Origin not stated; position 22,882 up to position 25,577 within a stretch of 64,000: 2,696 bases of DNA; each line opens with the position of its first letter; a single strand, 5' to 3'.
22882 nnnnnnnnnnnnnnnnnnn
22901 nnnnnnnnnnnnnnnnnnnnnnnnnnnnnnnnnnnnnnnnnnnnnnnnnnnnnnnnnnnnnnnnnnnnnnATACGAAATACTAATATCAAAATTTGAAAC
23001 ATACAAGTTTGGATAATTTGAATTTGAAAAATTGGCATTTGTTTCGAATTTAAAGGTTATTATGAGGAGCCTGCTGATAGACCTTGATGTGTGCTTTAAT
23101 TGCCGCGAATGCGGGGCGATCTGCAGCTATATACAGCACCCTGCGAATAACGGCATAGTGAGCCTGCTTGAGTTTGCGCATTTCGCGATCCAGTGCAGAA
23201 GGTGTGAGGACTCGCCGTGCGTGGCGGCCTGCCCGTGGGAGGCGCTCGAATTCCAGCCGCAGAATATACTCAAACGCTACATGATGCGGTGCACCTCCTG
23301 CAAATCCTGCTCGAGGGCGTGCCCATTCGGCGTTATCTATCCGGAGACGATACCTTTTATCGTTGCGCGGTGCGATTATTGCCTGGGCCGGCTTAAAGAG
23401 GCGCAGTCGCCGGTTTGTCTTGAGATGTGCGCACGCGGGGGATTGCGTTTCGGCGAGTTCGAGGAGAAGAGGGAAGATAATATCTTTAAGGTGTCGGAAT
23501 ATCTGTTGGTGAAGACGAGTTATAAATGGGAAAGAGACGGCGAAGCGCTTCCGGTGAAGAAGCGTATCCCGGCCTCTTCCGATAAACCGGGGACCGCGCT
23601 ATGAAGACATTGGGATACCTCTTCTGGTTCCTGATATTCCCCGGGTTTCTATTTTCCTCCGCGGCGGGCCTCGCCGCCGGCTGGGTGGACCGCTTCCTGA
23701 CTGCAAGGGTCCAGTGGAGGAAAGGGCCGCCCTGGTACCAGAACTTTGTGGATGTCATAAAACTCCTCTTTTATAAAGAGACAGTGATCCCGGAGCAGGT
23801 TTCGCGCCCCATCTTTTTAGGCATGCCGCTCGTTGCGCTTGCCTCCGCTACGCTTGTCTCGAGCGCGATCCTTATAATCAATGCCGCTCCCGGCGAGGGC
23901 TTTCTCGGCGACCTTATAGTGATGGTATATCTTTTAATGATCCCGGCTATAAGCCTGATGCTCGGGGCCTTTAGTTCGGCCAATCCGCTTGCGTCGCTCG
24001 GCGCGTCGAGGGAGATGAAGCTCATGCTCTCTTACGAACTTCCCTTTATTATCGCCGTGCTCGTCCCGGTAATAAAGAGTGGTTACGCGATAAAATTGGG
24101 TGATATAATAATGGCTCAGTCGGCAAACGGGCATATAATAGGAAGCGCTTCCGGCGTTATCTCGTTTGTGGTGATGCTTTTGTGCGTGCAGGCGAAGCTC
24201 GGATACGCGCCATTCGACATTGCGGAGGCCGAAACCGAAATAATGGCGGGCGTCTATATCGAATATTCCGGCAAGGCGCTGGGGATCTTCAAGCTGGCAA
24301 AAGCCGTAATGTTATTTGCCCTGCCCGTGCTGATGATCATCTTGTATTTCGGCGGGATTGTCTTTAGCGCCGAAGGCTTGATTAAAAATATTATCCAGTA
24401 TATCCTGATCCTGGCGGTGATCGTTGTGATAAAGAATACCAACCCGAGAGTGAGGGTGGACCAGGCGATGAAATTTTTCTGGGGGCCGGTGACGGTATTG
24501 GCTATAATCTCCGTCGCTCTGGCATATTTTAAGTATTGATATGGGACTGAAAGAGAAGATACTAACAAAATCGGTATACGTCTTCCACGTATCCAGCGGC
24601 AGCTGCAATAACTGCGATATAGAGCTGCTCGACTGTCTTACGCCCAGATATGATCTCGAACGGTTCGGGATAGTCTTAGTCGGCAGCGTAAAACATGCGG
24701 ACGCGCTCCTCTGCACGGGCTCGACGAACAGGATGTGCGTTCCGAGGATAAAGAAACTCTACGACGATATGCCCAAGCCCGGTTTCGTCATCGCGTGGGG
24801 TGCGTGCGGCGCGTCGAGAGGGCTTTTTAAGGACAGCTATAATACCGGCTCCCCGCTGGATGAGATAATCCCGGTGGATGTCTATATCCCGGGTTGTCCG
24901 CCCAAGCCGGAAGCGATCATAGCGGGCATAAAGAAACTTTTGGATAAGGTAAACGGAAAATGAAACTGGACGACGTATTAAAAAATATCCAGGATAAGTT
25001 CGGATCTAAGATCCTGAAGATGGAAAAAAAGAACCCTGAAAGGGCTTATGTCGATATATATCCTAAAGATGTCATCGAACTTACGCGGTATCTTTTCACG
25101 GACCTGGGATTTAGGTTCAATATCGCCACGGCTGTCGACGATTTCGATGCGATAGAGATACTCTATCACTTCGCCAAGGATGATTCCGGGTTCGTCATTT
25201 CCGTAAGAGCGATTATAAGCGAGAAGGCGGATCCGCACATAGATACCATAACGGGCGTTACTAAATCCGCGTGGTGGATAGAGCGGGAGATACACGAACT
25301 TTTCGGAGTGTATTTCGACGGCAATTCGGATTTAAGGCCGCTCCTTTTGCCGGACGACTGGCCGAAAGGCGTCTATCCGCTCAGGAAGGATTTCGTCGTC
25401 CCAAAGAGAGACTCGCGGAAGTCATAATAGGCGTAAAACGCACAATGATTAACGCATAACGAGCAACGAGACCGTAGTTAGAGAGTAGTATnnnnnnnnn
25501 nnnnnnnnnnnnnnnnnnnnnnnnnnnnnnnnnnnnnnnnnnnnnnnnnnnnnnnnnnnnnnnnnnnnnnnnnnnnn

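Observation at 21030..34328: Group-4 Mbh/Mrp-type [NiFe] hydrogenase fronted by a sulfhydrogenase beta/gamma (AsrA/AsrB)-like module: a possible NAD(P)H-linked ion-pumping hydrogenase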

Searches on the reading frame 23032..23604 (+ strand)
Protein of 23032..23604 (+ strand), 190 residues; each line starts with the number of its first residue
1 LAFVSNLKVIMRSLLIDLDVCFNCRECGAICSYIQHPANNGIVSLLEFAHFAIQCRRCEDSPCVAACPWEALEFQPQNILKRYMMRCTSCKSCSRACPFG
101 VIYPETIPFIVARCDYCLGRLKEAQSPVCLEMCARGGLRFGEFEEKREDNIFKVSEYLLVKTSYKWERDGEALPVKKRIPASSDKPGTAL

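Call 3: search_protein_families(library=pfam, proteins=[window:23032-23604:+])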
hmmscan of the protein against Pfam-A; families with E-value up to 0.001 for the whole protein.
window:23032-23604:+ (190 aa): 6 families
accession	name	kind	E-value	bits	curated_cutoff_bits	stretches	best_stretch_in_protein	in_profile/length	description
PF13247.11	Fer4_11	-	7.2e-14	52.2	26.2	1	49-142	4-99/100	4Fe-4S dicluster domain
PF12838.12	Fer4_7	-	2e-10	41.4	27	1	54-101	1-52/52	4Fe-4S dicluster domain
PF13187.11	Fer4_9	-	3.3e-06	27.5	27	0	86-136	1-50/52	4Fe-4S dicluster domain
PF13237.11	Fer4_10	-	1.1e-05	25.7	25.5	1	54-98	8-53/53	4Fe-4S dicluster domain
PF00037.32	Fer4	-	4.4e-05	23.6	21.1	1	86-103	7-24/24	4Fe-4S binding domain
PF14697.11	Fer4_21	-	0.00021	21.8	35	1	54-100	7-55/59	4Fe-4S dicluster domain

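Call 8: search_protein_families(library=ncbifam, proteins=[window:23032-23604:+])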
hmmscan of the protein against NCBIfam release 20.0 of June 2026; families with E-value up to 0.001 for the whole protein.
window:23032-23604:+ (190 aa): 23 families
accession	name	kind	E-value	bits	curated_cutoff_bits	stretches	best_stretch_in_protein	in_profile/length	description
TIGR02951.1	DMSO_dmsB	equivalog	5.1e-17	62.4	214.1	1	50-148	59-158/161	DMSO/selenate family reductase complex B subunit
NF009451.0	PRK12809.1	equivalog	8e-15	54.1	1154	1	50-140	51-136/639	formate-dependent uric acid utilization protein YgfT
TIGR03149.1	cyt_nit_nrfC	equivalog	2.8e-14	53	377.6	1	46-165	85-202/225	cytochrome c nitrite reductase Fe-S protein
NF008134.0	PRK10882.1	equivalog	2.5e-13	49.8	263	1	47-146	105-211/329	hydrogenase 2 operon protein HybA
NF045766.1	PhenlGlyoxDHPadI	equivalog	3.4e-12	45.8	700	1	16-141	9-136/443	NADH-dependent phenylglyoxylate dehydrogenase subunit beta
NF045715.1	sulf_resp_HmcB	equivalog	2.1e-11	43.5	420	1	52-145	104-200/307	sulfate respiration complex iron-sulfur protein HmcB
NF045797.1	DsrO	equivalog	3.7e-11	42.9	200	1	50-147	98-206/235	sulfate reduction electron transfer complex DsrMKJOP subunit DsrO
NF009408.0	PRK12769.1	equivalog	4.9e-11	41.5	1003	1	49-138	50-142/659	formate-dependent uric acid utilization protein AegA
NF011569.0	PRK14993.1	equivalog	9.7e-11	41.6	416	1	52-146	97-191/244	tetrathionate reductase subunit TtrB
NF041715.1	arsenate_red_ArrB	equivalog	1.4e-10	41.1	450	1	39-103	41-105/233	arsenate respiratory reductase iron-sulfur subunit ArrB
TIGR01582.1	FDH-beta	equivalog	1.4e-10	40.8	334.7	1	53-149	91-188/283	formate dehydrogenase subunit beta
TIGR03478.1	DMSO_red_II_bet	subfamily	4.5e-10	38.9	480.7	1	51-156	127-232/321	DMSO reductase family type II enzyme, iron-sulfur subunit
NF038355.1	FDH3_beta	equivalog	9.8e-10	38.8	240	1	14-110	5-110/180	formate dehydrogenase FDH3 subunit beta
NF007658.0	PRK10330.1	equivalog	4.1e-09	36.2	260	1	13-103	4-105/181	electron transport protein HydN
NF042979.1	EthbenzDh_ebdB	equivalog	2.2e-08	33.4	740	1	48-154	146-252/354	ethylbenzene dehydrogenase subunit beta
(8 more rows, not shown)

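Call 59: search_solved_structures(query=window:23032-23604:+, max_evalue=0.00001)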
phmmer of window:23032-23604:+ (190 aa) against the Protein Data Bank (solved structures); distinct sequences matched with E-value up to 0.00001: 17.
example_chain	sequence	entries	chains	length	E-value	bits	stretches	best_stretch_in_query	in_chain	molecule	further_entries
6cz7_B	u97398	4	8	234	1.7e-12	50.7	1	13-102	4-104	4Fe-4S ferredoxin, iron-sulfur binding domain protein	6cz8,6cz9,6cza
2vpw_B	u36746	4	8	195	1.9e-11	47.2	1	13-147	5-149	NRFC PROTEIN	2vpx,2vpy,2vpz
1kqf_B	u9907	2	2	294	6.3e-11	45.5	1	53-148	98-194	FORMATE DEHYDROGENASE, NITRATE-INDUCIBLE, IRON-SULFUR SUBUNIT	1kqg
7qv7_A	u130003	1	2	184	1.5e-10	44.3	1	13-102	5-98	Hydrogen dependent carbon dioxide reductase subunit HycB3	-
9mqx_E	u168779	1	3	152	1.5e-10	44.2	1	13-101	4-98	Fe-S-cluster-containing hydrogenase subunit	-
7z0s_B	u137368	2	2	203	5.9e-10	42.3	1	12-102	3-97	Formate hydrogenlyase subunit 2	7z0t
8c0z_C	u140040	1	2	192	7.8e-09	38.7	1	11-135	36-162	Iron-sulfur cluster-binding protein potential subunit of aldehyde oxidoreductase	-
4ydd_B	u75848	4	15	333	1e-08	38.3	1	48-154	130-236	DMSO reductase family type II enzyme, iron-sulfur subunit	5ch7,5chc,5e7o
2ivf_B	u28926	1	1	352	1.3e-08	38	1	48-145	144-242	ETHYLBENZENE DEHYDROGENASE BETA-SUBUNIT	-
7qv7_B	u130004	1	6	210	1.1e-07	34.9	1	46-102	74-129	Hydrogen dependent carbon dioxide reductase subunit HycB4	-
30gj_B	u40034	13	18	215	1.2e-07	34.8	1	47-145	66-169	Formate dehydrogenase, beta subunit, putative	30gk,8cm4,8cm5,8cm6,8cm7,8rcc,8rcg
8rc8_B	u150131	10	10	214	1.3e-07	34.7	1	47-145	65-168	Formate dehydrogenase, beta subunit, putative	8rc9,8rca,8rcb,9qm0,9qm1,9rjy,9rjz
6sdr_B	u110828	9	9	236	1.8e-07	34.2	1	47-145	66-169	Formate dehydrogenase, beta subunit, putative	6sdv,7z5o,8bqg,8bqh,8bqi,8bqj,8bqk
9sw6_G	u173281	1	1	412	8.9e-07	32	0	54-107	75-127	Polyferredoxin protein MvhB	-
1h0h_B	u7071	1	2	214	2.4e-06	30.6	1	45-147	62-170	FORMATE DEHYDROGENASE SUBUNIT BETA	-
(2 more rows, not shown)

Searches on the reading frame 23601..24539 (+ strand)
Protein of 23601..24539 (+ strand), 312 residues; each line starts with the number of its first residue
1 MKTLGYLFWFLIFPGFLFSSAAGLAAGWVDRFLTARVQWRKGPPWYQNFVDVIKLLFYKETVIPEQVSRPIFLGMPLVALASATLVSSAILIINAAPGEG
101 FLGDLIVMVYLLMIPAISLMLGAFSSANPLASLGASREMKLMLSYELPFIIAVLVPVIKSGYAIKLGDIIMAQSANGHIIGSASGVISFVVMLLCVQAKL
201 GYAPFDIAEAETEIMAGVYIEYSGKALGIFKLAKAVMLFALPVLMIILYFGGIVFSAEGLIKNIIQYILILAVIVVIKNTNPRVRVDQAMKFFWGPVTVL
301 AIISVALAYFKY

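Call 3: search_protein_families(library=pfam, proteins=[window:23601-24539:+])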
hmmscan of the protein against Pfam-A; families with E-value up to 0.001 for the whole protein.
window:23601-24539:+ (312 aa): 1 family
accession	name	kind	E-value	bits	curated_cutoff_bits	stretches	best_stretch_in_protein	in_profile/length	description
PF00146.26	NADHdh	-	7.1e-60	203.3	27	1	23-307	15-296/298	NADH dehydrogenase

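Call 8: search_protein_families(library=ncbifam, proteins=[window:23601-24539:+])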
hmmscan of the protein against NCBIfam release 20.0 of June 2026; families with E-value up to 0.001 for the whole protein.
window:23601-24539:+ (312 aa): 7 families
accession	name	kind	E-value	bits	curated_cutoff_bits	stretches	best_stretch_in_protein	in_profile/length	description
NF004741.0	PRK06076.1-2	equivalog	1.1e-49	169.5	305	1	7-309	21-330/337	NADH-quinone oxidoreductase subunit NuoH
NF004740.0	PRK06076.1-1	equivalog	7.7e-31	107.8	399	1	13-304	28-312/325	NADH-quinone oxidoreductase subunit NuoH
NF040610.1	F420_dehyd_FpoH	exception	1.5e-30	106.7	475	1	21-308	25-332/339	F420H2 dehydrogenase subunit FpoH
NF004745.0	PRK06076.1-6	equivalog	5.4e-28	98.2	450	1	28-306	35-330/341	NADH-quinone oxidoreductase subunit NuoH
NF004742.0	PRK06076.1-3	equivalog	4.7e-25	88.5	531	1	45-308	67-347/356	NADH-quinone oxidoreductase subunit NuoH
NF004744.0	PRK06076.1-5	equivalog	8.5e-23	81.1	542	1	23-255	45-282/372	NADH-quinone oxidoreductase subunit NuoH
NF004743.0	PRK06076.1-4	equivalog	4.5e-22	78.5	494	1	20-307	28-340/433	NADH-quinone oxidoreductase subunit NuoH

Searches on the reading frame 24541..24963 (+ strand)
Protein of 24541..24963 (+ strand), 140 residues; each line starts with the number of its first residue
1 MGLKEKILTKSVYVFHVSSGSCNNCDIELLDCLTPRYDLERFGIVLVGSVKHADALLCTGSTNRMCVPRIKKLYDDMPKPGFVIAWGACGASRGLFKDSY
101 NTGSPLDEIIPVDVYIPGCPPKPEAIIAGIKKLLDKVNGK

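Call 3: search_protein_families(library=pfam, proteins=[window:24541-24963:+])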
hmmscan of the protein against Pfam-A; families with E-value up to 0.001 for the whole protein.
window:24541-24963:+ (140 aa): 1 family
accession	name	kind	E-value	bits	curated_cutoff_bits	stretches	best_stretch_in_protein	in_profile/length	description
PF01058.29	Oxidored_q6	-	2.3e-27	95.7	27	1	22-133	1-128/128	NADH ubiquinone oxidoreductase, 20 Kd subunit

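Call 8: search_protein_families(library=ncbifam, proteins=[window:24541-24963:+])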
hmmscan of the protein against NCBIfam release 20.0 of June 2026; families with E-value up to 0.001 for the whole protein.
window:24541-24963:+ (140 aa): 16 families
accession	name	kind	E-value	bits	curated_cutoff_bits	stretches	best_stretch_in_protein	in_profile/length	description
NF005012.1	PRK06411.1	subfamily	1.2e-39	135.5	116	1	10-138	34-159/166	NADH-quinone oxidoreductase subunit NuoB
TIGR01957.1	nuoB_fam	subfamily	3.3e-36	124.3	142.7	1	22-138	26-143/145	NADH-quinone oxidoreductase subunit B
NF011393.0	PRK14818.1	equivalog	1.5e-32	112.5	255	1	13-138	32-156/173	NADH dehydrogenase subunit B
NF011391.0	PRK14816.1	equivalog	6.4e-32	110.7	283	1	21-137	62-177/196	NADH-quinone oxidoreductase subunit B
NF011394.0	PRK14819.1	equivalog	3.6e-31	108.6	312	1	23-137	41-156/264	NADH-quinone oxidoreductase subunit B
NF011395.0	PRK14820.1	equivalog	1.8e-29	102.8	263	1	21-137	43-157/180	NADH-quinone oxidoreductase subunit B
NF011390.0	PRK14815.1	equivalog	2.9e-29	101.6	281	1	23-138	43-158/183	NADH dehydrogenase subunit B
NF009808.0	PRK13292.1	equivalog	9.7e-29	99.8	1156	1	22-138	36-150/791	NADH-quinone oxidoreductase subunit B/C/D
NF011392.0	PRK14817.1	equivalog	4.7e-28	98.1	271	1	23-139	46-162/182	NADH-quinone oxidoreductase subunit B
NF011388.0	PRK14813.1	equivalog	1.5e-26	93.5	294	1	23-135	38-151/189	NADH dehydrogenase subunit B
NF011389.0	PRK14814.1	equivalog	5.1e-25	88.3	285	1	22-138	42-158/186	NADH dehydrogenase subunit B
TIGR03294.1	FrhG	equivalog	2.5e-07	30.7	245.5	1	80-135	78-142/228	coenzyme F420 hydrogenase subunit gamma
TIGR00391.1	hydA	subfamily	3.4e-06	26.4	179.5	1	45-133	118-207/365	hydrogenase small subunit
NF045875.1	F420_non_VhuG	exception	9e-05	21.9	450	1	103-136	133-166/286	F420-non-reducing hydrogenase subunit VhuG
NF045520.1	H2_NiFeSe_small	exception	0.0002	20.8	470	0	85-138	155-210/314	NiFeSe hydrogenase small subunit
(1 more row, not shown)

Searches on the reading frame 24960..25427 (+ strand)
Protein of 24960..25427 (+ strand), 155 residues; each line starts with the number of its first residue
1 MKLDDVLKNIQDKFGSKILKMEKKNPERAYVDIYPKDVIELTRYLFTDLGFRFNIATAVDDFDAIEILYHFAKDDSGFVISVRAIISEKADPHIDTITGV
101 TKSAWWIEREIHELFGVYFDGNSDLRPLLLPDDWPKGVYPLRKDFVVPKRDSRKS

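Call 3: search_protein_families(library=pfam, proteins=[window:24960-25427:+])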
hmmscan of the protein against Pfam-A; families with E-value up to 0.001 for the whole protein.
window:24960-25427:+ (155 aa): 1 family
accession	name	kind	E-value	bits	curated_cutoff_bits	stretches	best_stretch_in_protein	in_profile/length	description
PF00329.25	Complex1_30kDa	-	4.5e-27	95.5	22.5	1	32-149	2-122/124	Respiratory-chain NADH dehydrogenase, 30 Kd subunit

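Call 8: search_protein_families(library=ncbifam, proteins=[window:24960-25427:+])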
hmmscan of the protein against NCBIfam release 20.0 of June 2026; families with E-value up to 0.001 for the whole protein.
window:24960-25427:+ (155 aa): 17 families
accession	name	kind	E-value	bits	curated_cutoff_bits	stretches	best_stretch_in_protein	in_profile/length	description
NF040611.1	F420_dehyd_FpoC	exception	1.3e-22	80.5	220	1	1-146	1-147/158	F420H2 dehydrogenase subunit FpoC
NF004735.0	PRK06074.2-2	equivalog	4.3e-21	75.5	176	1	2-148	2-150/158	NADH-quinone oxidoreductase subunit C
NF004737.0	PRK06074.2-4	equivalog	1e-20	74.2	144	1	18-149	3-128/150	NADH-quinone oxidoreductase subunit C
TIGR01961.1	NuoC_fam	subfamily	4.1e-20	72.5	122.45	1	31-147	3-120/122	NADH (or F420H2) dehydrogenase, subunit C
NF004734.0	PRK06074.2-1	equivalog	5.1e-18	65.6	169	1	3-147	5-151/164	NADH-quinone oxidoreductase subunit C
NF004733.0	PRK06074.1-5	equivalog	6.2e-14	52.1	225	1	3-146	6-150/203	NADH-quinone oxidoreductase subunit C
NF005856.0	PRK07785.1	equivalog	1.9e-13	50.8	224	1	6-145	80-222/246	NADH-quinone oxidoreductase subunit C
NF009808.0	PRK13292.1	equivalog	2.2e-13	49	1156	1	60-146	291-374/791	NADH-quinone oxidoreductase subunit B/C/D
NF009141.0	PRK12494.1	equivalog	4.4e-13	49.5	175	1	65-149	82-167/175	NAD(P)H-quinone oxidoreductase subunit J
NF005832.0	PRK07735.1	equivalog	1.3e-12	47.8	431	1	57-146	338-424/430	NADH-quinone oxidoreductase subunit C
NF008728.0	PRK11742.1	equivalog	2.5e-12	45.9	840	1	64-146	94-173/598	NADH-quinone oxidoreductase subunit C/D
NF006304.0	PRK08491.1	equivalog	8.3e-12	45.2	228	1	57-145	87-174/263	NADH-quinone oxidoreductase subunit C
NF004730.0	PRK06074.1-1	equivalog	1.2e-10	41.6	193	1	68-147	81-158/200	NADH-quinone oxidoreductase subunit C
NF004738.0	PRK06074.2-5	equivalog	3.6e-10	39.8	198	1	57-146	58-150/174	NADH-quinone oxidoreductase subunit C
NF004731.0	PRK06074.1-3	equivalog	4.1e-09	36.5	303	1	38-146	36-146/207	NADH-quinone oxidoreductase subunit C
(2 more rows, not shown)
